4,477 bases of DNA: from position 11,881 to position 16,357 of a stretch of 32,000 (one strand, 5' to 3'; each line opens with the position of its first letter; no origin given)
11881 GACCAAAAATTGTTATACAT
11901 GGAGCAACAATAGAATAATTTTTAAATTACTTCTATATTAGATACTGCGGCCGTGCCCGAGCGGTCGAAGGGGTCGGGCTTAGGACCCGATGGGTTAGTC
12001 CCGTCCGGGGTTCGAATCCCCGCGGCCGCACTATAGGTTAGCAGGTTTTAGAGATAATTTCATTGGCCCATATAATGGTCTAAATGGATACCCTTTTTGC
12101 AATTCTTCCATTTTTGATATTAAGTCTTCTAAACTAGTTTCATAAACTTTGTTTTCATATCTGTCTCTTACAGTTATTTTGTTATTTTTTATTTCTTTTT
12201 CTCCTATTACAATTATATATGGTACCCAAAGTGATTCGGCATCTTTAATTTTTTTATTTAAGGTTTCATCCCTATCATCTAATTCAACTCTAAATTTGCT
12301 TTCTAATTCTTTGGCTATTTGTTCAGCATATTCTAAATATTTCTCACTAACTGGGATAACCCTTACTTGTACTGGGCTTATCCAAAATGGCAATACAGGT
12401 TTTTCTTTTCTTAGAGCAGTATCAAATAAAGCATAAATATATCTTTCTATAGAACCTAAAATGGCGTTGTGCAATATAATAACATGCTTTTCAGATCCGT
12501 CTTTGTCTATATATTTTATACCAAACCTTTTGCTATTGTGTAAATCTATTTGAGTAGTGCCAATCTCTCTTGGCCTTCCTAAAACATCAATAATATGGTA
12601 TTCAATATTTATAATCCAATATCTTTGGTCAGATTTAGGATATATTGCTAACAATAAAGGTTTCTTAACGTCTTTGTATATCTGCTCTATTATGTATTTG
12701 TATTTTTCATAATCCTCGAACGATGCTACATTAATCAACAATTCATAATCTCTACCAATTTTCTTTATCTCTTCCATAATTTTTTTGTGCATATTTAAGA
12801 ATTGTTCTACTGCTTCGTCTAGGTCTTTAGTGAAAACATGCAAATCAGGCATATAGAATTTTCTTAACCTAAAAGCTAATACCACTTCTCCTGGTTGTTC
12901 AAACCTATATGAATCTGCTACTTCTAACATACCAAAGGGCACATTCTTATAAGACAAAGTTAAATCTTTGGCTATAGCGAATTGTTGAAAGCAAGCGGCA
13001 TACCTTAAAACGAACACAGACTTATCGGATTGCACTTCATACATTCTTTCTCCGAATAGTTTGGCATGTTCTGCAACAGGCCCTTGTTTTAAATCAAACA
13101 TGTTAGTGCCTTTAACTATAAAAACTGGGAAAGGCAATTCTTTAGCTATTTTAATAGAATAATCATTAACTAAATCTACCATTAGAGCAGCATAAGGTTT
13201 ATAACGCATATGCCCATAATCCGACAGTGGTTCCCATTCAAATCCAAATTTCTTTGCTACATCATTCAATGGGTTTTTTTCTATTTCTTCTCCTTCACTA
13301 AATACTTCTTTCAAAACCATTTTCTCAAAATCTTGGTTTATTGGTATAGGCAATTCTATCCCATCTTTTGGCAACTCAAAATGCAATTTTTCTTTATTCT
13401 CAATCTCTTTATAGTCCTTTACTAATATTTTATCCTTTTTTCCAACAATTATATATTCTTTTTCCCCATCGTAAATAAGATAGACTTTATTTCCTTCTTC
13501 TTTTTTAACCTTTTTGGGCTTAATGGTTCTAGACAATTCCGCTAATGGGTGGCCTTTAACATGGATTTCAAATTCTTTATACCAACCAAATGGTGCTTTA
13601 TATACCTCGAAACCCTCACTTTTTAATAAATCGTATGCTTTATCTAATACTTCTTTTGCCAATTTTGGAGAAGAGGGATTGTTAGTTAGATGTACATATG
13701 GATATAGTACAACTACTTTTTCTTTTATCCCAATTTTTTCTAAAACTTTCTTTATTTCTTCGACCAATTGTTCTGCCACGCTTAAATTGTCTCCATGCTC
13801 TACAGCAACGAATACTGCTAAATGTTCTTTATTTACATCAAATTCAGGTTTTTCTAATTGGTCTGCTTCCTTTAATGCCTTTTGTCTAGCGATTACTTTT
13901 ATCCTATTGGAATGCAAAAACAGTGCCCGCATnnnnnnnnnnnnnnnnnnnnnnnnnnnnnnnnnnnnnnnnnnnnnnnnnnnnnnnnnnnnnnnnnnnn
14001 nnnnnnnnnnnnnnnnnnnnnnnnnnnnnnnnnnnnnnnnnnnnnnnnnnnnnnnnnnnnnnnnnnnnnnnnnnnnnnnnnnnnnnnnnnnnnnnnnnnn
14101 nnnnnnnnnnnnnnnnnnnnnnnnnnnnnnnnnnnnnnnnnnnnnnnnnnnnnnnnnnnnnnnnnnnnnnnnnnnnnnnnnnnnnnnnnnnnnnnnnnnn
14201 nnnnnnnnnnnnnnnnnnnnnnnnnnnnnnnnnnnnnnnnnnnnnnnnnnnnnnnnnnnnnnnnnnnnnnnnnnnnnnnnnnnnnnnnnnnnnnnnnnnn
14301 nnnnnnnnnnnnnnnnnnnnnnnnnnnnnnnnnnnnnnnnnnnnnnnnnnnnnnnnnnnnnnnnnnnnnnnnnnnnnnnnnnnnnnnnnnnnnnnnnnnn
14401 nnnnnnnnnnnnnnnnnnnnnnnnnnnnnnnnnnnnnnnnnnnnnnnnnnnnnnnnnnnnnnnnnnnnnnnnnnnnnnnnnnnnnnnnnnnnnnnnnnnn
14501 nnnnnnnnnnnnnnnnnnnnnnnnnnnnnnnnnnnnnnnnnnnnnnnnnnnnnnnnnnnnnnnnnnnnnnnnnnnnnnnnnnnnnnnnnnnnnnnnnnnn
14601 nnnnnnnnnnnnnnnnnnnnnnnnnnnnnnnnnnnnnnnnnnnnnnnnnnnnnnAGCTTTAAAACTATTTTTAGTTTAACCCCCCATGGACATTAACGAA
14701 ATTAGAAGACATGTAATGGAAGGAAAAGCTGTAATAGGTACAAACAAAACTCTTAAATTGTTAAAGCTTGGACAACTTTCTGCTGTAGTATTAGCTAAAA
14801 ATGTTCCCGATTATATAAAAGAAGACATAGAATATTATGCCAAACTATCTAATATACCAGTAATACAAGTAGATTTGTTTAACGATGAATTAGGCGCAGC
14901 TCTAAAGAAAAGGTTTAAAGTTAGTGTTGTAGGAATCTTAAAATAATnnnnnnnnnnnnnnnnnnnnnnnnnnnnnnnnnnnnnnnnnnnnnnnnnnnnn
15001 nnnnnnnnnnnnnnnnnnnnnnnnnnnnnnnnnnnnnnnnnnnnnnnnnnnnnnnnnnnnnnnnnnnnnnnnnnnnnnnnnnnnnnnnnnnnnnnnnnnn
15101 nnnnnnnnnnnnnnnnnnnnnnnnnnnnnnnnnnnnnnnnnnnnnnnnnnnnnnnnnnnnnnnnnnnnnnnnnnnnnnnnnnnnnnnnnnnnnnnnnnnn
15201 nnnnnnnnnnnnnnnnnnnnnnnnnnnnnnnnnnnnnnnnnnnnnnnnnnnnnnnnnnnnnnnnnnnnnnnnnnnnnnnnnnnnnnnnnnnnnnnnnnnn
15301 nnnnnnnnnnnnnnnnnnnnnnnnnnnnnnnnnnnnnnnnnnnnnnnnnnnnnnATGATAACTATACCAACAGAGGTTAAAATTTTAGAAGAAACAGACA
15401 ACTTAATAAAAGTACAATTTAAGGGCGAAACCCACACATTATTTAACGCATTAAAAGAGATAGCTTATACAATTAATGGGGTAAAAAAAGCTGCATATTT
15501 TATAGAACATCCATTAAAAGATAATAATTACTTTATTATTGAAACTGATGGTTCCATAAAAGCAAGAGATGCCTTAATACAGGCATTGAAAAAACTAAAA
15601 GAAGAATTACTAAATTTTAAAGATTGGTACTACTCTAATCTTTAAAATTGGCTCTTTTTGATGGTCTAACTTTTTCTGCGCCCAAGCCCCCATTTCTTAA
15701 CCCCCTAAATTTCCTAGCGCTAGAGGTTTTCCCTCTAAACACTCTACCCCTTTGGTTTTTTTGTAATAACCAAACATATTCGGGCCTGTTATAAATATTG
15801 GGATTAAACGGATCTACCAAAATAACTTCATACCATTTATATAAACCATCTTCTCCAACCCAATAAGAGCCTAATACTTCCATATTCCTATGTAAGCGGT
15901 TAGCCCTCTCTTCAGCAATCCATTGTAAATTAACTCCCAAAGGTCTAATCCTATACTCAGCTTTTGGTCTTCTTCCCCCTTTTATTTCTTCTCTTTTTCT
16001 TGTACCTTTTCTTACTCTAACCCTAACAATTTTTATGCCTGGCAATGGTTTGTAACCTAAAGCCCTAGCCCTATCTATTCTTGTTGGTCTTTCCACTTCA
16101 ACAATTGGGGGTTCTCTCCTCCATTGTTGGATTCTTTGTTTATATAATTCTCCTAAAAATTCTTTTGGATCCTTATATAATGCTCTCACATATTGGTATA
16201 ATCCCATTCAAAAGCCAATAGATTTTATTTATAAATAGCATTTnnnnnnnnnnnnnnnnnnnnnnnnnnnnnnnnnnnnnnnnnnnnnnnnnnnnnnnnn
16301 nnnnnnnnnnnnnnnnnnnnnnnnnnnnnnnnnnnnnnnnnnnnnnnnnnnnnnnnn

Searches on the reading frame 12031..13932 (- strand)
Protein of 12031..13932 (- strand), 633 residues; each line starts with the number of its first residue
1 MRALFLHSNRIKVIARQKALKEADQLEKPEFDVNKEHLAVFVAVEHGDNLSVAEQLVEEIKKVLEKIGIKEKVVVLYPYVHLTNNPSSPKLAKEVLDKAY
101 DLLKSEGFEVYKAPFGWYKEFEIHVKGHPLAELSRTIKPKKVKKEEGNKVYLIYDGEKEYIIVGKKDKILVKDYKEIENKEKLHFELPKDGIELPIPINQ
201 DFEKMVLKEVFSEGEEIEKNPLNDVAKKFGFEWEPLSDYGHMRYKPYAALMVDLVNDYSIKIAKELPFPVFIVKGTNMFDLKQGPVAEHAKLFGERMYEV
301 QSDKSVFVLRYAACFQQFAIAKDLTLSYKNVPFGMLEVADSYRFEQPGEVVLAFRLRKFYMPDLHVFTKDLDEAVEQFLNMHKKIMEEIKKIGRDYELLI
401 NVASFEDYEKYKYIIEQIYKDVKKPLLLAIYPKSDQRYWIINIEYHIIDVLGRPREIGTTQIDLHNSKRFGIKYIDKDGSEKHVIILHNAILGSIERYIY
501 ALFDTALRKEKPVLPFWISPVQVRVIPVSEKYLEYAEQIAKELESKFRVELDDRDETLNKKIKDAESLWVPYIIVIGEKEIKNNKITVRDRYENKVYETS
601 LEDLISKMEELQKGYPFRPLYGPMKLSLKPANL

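Call 8: search_protein_families(library=pfam, proteins=[window:12031-13932:-])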
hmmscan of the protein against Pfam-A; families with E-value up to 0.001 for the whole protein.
window:12031-13932:- (633 aa): 3 families
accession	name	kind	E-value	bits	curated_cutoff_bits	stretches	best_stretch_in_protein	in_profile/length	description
PF08915.16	tRNA-Thr_ED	-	1.4e-42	145.4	30.2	1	1-137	1-137/137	Archaea-specific editing domain of threonyl-tRNA synthetase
PF03129.25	HGTP_anticodon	-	1.9e-25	89.3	21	1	522-610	1-93/94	Anticodon binding domain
PF00587.30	tRNA-synt_2b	-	1.5e-18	67.9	29.3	1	298-504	1-177/179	tRNA synthetase class II core domain (G, H, P, S and T)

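Call 12: list_cluster_members(proteins=[window:12031-13932:-, window:8320-9789:+, window:2110-3540:+])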
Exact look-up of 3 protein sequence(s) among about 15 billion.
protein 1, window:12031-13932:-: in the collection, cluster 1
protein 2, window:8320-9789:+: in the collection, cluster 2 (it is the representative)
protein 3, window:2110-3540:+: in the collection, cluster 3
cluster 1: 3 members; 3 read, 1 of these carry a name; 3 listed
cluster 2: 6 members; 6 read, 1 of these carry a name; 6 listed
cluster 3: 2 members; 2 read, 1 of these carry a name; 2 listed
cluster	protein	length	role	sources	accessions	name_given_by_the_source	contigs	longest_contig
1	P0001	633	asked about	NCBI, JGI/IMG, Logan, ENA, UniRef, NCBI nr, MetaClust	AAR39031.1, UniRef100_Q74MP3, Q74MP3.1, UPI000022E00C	NEQ177 [Nanoarchaeum equitans Kin4-M] | Threonine--tRNA ligase n=1 Tax=Nanoarchaeum equitans (strain Kin4-M) TaxID=228908 ... | RecName: Full=Threonine--tRNA ligase; AltName: Full=Threonyl-tRNA synthetase; Short=ThrRS ...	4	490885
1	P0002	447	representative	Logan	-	-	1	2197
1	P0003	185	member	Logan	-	-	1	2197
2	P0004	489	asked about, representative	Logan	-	-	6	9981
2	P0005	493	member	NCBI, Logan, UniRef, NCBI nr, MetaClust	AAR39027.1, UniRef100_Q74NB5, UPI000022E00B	NEQ173 [Nanoarchaeum equitans Kin4-M] | DNA-directed RNA polymerase n=1 Tax=Nanoarchaeum equitans (strain Kin4-M) TaxID=228908 ... | status=active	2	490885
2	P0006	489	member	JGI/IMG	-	-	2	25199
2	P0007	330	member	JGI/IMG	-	-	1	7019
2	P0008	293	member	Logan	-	-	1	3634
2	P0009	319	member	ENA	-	-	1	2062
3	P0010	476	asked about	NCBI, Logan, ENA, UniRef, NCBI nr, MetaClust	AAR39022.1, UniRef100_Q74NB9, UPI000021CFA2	NEQ168 [Nanoarchaeum equitans Kin4-M] | NEQ168 n=1 Tax=Nanoarchaeum equitans (strain Kin4-M) TaxID=228908 RepID=Q74NB9_NANEQ | status=active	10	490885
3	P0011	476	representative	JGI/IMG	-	-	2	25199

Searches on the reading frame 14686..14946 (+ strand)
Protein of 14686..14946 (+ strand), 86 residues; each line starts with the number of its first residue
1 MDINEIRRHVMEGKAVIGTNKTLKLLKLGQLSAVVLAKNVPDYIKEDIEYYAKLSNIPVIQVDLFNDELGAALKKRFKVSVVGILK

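Call 8: search_protein_families(library=pfam, proteins=[window:14686-14946:+])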
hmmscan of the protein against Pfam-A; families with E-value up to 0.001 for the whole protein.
window:14686-14946:+ (86 aa): 1 family
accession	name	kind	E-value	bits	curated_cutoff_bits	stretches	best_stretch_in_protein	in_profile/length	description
PF01248.31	Ribosomal_L7Ae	-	1.2e-14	54.1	22.1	1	6-85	7-86/95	Ribosomal protein L7Ae/L30e/S12e/Gadd45 family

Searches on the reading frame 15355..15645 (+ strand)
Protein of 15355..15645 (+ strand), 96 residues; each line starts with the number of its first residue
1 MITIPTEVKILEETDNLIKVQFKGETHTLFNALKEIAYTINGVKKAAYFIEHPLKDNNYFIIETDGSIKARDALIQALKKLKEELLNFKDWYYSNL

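Call 8: search_protein_families(library=pfam, proteins=[window:15355-15645:+])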
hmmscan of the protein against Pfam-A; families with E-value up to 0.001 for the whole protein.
window:15355-15645:+ (96 aa): 2 families
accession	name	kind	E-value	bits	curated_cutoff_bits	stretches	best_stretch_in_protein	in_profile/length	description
PF13656.11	RNA_pol_L_2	-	1.2e-17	63.8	27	1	19-89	3-73/75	RNA polymerase Rpb3/Rpb11 dimerisation domain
PF01193.29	RNA_pol_L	-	5.7e-12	45.6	24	1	20-85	2-74/74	RNA polymerase Rpb3/Rpb11 dimerisation domain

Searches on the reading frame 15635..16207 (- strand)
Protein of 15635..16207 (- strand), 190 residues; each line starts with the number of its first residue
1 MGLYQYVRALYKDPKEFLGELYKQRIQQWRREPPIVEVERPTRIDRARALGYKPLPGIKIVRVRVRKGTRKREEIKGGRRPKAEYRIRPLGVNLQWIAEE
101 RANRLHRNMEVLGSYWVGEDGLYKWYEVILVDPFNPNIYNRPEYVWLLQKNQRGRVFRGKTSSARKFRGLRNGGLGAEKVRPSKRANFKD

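Call 8: search_protein_families(library=pfam, proteins=[window:15635-16207:-])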
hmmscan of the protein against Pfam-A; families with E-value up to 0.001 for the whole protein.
window:15635-16207:- (190 aa): 1 family
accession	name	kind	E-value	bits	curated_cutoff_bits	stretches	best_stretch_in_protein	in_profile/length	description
PF00827.22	Ribosomal_L15e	-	2.4e-67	226.7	27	1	2-187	1-191/191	Ribosomal L15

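Call 10: find_encoding_contigs(protein=window:15635-16207:-, flank=10000, max_places=6)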
Protein window:15635-16207:- (190 aa): 16 contigs read that carry it; 6 places shown.
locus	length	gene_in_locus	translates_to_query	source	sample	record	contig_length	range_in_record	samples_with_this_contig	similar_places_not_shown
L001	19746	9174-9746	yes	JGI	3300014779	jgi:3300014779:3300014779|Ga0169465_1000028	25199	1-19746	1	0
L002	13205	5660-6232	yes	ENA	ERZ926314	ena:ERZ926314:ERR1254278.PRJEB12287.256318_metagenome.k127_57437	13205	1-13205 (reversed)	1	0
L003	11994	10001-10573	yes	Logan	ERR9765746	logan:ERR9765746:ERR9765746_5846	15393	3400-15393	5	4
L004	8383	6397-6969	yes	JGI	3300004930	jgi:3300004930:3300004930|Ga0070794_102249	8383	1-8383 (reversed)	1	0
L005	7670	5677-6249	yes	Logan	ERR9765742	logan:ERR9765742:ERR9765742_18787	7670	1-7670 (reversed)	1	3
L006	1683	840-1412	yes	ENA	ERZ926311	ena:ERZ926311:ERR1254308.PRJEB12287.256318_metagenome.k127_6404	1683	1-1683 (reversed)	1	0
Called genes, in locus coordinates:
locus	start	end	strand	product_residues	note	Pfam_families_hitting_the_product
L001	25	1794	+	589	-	PF01817:CM_2, PF00800:PDT, PF01842:ACT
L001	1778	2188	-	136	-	-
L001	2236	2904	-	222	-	PF00578:AhpC-TSA, PF08534:Redoxin, PF10417:1-cysPrx_C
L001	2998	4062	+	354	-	PF01595:CNNM, PF00571:CBS (faint), PF03471:CorC_HlyC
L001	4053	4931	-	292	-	PF01063:Aminotran_4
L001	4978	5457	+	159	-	PF01090:Ribosomal_S19e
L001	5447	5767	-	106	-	-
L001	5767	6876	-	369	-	PF07724:AAA_2 (faint), PF13191:AAA_16 (faint), PF00004:AAA, PF07728:AAA_5 (weak), PF17862:AAA_lid_3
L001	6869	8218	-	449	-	PF02934:GatB_N, PF02637:GatB_Yqey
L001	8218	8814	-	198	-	PF00013:KH_1, PF15985:KH_6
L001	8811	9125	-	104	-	PF00935:Ribosomal_L44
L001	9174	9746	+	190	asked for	PF00827:Ribosomal_L15e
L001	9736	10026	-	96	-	PF13656:RNA_pol_L_2, PF01193:RNA_pol_L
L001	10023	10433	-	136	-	PF07650:KH_2 (faint), PF26594:KH_NusA_2nd (faint)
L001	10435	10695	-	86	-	PF01248:Ribosomal_L7Ae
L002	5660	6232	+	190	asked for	PF00827:Ribosomal_L15e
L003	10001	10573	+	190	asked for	PF00827:Ribosomal_L15e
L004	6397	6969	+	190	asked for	PF00827:Ribosomal_L15e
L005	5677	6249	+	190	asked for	PF00827:Ribosomal_L15e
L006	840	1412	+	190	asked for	PF00827:Ribosomal_L15e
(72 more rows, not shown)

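Call 11: find_related_loci(query=window:15635-16207:-, collection=genome_contigs, flank=10000)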
Query window:15635-16207:- (190 aa) in genome_contigs; peptide patterns used: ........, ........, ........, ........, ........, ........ (x = any residue, [..] = any of these).
418 stretches matched a pattern; 232 encode a relative of the query (tblastn E <= 1e-3); the best 80 are kept; 80 distinct loci.
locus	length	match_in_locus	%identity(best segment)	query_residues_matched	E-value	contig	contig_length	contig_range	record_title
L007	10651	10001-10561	53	1-187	2e-60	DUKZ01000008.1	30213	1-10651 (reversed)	MAG TPA_asm: Candidatus Woesearchaeota archaeon isolate UBA9989 contig_6460, whole genome shotgun sequence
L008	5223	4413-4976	54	2-187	6e-60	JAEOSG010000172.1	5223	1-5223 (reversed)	MAG: Candidatus Baldrarchaeota archaeon isolate Yap30.bin4.67 contig_6966, whole genome shotgun sequence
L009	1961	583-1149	56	1-187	3e-59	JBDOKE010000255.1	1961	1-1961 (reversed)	MAG: Methanobacteriota archaeon isolate FK190211_WC_175_metabat1_scaf2bin.007 NODE_15756_length_1961_cov_4.434569, whole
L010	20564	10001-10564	56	2-187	7e-58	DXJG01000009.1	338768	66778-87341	MAG TPA_asm: Candidatus Baldrarchaeota archaeon isolate MAG_95 contig_6642, whole genome shotgun sequence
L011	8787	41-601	59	1-187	2e-57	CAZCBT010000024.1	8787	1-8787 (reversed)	MAG TPA_asm: Candidatus Woesearchaeota archaeon isolate binchicken_co19_519 genome assembly, contig: NODE_13896_length_8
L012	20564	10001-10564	51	1-187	2e-57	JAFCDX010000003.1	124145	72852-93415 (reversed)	Candidatus Woesearchaeota archaeon isolate Meg22_1012_Bin_171 Meg22_1012_Bin_171_scaffold_391, whole genome shotgun sequ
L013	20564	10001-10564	59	1-187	8e-57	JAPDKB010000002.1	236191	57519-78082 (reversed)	MAG: archaeon isolate S5B5_HD70 c_000000000016, whole genome shotgun sequence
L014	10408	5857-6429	52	1-189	6e-56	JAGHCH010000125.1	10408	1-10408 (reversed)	MAG: Candidatus Methanomethylicota archaeon isolate AUK277 PB_MBMC_231_c_000000000083, whole genome shotgun sequence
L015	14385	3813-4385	52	1-189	1e-55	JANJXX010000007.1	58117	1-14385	MAG: Crenarchaeota archaeon isolate JZ-1.bin_83 NODE_7_length_58117_cov_2.35989, whole genome shotgun sequence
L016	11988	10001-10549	51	1-182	8e-56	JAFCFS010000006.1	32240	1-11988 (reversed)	Candidatus Woesearchaeota archaeon isolate Meg22_1618_Bin_98 Meg22_1618_Bin_98_scaffold_1375, whole genome shotgun seque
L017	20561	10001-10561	53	1-185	2e-55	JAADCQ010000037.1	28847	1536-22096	MAG: Methanopyri archaeon isolate L_MaxBin.003 contig-127_1186, whole genome shotgun sequence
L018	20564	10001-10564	51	1-188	2e-55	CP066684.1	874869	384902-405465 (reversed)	MAG: Candidatus Aenigmatarchaeota archaeon isolate NC_groundwater_134_Ag_S-0.1um_56_17 chromosome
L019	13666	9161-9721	52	1-186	2e-55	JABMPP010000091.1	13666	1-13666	MAG: Candidatus Woesearchaeota archaeon isolate bin.305 k141_5277980, whole genome shotgun sequence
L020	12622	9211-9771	58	1-187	2e-55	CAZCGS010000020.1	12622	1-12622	MAG TPA_asm: uncultured archaeon isolate SRP141552_co1_229 genome assembly, contig: NODE_2272_length_12622_cov_32.534973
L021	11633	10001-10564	51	1-188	2e-55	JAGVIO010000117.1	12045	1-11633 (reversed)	MAG: archaeon isolate DeMMO1_7 c_000000013533, whole genome shotgun sequence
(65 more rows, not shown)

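Call 35: find_related_loci(query=window:15635-16207:-, collection=metagenome_contigs, flank=10000)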
Query window:15635-16207:- (190 aa) in metagenome_contigs; peptide patterns used: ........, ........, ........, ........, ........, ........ (x = any residue, [..] = any of these).
595 stretches matched a pattern; 262 encode a relative of the query (tblastn E <= 1e-3); the best 80 are kept; 80 distinct loci.
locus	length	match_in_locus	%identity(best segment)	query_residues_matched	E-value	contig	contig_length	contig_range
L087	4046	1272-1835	56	2-187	9e-62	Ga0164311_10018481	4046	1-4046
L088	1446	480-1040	55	1-187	2e-64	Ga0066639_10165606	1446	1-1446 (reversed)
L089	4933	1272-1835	55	2-187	1e-61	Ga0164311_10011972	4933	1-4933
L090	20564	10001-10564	54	2-187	1e-60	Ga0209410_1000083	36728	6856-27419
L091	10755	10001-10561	53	1-187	1e-60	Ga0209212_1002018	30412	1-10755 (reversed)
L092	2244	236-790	57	1-187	7e-60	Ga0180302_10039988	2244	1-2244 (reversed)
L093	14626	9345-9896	57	1-186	6e-59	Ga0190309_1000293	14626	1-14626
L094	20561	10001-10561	52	1-187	3e-58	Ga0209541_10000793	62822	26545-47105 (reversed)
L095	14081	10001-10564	56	2-187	5e-58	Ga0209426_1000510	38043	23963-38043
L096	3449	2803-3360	56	1-187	4e-58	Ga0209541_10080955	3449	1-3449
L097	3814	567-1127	59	1-187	1e-57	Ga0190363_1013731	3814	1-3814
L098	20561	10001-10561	59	1-187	1e-57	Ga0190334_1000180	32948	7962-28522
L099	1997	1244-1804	59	1-187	3e-58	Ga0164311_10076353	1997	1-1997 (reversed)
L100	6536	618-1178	52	1-187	2e-57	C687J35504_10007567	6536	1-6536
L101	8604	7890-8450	52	1-187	2e-57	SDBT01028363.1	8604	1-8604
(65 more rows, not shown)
